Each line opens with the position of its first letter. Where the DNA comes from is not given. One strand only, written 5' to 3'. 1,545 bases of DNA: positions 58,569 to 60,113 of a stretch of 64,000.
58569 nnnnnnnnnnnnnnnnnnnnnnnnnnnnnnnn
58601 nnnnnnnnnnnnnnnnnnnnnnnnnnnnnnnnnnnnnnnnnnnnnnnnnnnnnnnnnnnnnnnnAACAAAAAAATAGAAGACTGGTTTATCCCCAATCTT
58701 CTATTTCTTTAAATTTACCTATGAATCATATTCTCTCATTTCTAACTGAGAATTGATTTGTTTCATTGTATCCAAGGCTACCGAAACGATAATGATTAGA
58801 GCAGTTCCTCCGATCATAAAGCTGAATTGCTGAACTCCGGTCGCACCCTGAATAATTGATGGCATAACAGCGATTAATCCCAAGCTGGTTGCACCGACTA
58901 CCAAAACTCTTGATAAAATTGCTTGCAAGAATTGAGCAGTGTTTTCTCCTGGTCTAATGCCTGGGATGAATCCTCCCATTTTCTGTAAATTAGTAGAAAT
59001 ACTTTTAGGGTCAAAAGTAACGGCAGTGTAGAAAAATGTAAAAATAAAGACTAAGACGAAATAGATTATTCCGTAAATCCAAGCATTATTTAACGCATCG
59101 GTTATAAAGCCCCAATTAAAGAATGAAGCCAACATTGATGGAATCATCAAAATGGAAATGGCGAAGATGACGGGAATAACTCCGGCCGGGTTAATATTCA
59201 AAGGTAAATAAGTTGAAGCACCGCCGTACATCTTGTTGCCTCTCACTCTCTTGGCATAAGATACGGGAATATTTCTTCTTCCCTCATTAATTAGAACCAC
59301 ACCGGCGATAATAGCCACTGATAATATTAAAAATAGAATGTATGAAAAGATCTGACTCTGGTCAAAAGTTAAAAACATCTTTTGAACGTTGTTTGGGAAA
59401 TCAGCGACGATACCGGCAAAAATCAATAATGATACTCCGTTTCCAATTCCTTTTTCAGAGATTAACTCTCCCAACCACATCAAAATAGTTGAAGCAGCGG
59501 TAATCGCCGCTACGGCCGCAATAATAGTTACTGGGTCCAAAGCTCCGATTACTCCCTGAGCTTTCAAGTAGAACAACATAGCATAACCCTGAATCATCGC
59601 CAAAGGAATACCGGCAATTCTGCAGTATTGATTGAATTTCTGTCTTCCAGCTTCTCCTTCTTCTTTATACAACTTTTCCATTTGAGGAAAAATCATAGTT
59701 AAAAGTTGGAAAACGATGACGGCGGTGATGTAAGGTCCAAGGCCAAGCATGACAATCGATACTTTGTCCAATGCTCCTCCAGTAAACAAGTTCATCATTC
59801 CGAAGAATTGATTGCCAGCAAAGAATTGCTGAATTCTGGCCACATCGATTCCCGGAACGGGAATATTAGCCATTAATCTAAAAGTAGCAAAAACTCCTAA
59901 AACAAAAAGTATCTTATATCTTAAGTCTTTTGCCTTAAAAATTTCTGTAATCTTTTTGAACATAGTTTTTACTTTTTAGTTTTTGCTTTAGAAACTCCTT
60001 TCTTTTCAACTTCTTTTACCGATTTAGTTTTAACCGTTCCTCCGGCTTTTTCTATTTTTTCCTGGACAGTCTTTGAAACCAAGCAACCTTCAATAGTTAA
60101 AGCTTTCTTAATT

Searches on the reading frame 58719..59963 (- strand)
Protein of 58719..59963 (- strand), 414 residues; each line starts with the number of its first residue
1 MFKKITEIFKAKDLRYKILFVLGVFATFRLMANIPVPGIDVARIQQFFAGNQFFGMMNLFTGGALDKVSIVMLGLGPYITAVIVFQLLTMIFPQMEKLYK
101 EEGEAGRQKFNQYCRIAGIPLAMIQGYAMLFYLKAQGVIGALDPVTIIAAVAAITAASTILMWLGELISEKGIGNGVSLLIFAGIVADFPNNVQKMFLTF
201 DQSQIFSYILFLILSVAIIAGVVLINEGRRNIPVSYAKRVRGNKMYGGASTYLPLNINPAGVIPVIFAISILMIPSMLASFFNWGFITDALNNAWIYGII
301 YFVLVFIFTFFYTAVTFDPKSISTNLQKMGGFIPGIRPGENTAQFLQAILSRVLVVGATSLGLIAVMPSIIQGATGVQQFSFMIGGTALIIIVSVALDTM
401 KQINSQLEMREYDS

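Call 10: search_protein_families(library=pfam, proteins=[window:58719-59963:-])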
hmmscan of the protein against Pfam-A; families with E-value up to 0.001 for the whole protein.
window:58719-59963:- (414 aa): 1 family
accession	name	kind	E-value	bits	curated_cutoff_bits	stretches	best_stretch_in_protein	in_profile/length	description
PF00344.25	SecY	-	5.5e-102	341.7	32.2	1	69-400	1-306/306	SecY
